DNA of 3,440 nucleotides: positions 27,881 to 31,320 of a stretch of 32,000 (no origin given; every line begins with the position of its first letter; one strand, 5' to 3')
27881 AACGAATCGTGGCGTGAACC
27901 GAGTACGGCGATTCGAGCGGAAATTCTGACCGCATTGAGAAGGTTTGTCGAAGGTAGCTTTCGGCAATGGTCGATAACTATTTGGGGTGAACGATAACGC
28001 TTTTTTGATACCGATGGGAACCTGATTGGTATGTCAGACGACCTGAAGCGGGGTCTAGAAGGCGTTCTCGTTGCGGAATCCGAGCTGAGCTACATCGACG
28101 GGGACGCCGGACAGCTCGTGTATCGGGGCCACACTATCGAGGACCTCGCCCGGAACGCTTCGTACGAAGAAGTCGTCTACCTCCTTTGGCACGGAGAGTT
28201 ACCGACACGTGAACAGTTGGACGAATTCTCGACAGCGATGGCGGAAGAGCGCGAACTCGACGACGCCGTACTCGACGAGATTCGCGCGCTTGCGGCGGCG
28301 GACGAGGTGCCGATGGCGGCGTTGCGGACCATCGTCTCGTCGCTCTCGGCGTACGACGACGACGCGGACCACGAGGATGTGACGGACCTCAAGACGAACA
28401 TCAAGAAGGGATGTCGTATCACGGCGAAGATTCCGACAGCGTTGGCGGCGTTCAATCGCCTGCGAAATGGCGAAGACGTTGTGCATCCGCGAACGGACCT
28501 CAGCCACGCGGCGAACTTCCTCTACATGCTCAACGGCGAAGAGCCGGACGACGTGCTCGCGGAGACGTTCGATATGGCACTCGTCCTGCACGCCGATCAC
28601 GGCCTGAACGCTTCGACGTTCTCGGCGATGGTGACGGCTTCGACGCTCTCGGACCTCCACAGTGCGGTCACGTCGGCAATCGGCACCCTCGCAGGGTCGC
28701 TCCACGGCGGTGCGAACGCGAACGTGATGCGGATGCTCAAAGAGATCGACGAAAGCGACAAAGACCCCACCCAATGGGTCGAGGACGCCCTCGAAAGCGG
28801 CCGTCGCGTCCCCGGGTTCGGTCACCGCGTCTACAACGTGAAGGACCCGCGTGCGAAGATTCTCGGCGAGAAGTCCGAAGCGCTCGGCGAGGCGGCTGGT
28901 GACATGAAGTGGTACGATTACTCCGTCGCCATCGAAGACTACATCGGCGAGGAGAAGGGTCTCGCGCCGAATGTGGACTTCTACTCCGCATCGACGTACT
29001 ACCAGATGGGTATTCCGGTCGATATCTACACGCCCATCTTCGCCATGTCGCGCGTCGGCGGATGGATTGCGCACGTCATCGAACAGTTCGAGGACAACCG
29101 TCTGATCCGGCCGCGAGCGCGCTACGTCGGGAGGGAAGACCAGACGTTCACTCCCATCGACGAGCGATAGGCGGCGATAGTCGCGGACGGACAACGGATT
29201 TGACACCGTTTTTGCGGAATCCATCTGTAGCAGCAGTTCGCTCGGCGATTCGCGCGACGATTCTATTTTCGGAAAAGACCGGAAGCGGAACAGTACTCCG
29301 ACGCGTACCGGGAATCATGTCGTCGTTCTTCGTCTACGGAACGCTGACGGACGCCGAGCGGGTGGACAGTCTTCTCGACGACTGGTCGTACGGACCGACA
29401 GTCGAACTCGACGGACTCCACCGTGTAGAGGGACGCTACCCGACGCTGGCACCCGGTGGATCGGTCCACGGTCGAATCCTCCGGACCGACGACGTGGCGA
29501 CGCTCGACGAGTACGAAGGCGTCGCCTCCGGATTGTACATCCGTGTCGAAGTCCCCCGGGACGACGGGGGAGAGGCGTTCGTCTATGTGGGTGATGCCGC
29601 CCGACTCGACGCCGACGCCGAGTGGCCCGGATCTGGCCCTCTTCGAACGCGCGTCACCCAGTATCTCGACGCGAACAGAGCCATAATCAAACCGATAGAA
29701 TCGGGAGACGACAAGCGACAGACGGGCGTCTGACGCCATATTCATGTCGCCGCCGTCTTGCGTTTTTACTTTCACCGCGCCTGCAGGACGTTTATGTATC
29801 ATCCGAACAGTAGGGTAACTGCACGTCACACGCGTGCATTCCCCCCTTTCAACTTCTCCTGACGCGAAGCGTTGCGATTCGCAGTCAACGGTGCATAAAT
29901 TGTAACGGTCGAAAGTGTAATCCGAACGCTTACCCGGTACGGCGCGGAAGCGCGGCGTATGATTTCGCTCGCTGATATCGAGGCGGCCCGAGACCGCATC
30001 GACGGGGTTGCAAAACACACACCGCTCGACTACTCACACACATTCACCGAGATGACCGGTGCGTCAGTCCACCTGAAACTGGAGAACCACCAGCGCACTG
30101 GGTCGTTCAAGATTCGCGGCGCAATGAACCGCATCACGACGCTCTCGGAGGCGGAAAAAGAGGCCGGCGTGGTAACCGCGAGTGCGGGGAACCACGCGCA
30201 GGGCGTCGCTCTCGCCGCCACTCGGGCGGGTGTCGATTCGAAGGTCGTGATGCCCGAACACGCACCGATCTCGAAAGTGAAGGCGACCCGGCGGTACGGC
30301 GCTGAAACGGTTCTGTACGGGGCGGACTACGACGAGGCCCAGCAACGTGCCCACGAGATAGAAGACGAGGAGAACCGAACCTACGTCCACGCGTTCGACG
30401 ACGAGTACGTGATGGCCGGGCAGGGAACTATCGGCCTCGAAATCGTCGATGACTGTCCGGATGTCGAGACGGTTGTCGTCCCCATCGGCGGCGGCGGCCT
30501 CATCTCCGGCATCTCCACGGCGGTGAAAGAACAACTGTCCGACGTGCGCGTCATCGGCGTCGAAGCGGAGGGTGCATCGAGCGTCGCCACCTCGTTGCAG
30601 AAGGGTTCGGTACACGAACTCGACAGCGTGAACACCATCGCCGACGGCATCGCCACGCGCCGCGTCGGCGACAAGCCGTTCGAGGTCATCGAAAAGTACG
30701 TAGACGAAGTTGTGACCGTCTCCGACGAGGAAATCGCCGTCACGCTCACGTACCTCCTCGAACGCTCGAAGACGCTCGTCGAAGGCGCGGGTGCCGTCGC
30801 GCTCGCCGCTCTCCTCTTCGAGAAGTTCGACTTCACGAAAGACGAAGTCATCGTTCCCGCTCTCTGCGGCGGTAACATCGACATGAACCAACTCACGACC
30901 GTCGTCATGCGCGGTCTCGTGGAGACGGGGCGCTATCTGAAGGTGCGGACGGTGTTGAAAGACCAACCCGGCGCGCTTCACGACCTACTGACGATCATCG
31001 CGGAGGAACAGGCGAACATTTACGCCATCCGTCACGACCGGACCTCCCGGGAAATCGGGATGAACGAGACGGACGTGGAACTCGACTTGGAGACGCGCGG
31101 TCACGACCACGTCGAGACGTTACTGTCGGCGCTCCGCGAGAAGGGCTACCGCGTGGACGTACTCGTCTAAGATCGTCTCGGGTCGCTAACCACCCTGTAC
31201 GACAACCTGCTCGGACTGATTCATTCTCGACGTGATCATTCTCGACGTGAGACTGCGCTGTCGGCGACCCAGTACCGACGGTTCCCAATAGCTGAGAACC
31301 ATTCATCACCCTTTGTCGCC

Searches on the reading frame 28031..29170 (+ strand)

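Call 78: search_protein_families(library=pfam, proteins=[window:28031-29170:+], max_evalue=0.001)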
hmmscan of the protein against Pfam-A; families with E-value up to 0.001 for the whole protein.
window:28031-29170:+ (379 aa): 1 family
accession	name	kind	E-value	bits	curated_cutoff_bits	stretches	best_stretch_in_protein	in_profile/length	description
PF00285.26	Citrate_synt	-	1.9e-134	448.7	27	1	8-362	1-357/357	Citrate synthase, C-terminal domain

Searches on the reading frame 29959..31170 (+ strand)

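Call 78: search_protein_families(library=pfam, proteins=[window:29959-31170:+], max_evalue=0.001)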
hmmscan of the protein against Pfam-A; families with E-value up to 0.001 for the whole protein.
window:29959-31170:+ (403 aa): 3 families
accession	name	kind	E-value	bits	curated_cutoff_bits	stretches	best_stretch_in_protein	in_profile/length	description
PF00291.31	PALP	-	1.3e-86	291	35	1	19-304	6-295/295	Pyridoxal-phosphate dependent enzyme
PF13291.12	ACT_4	-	1.8e-06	29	27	1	329-393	9-70/80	ACT domain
PF01842.31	ACT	-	5.1e-06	26.6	27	1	330-394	4-63/66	ACT domain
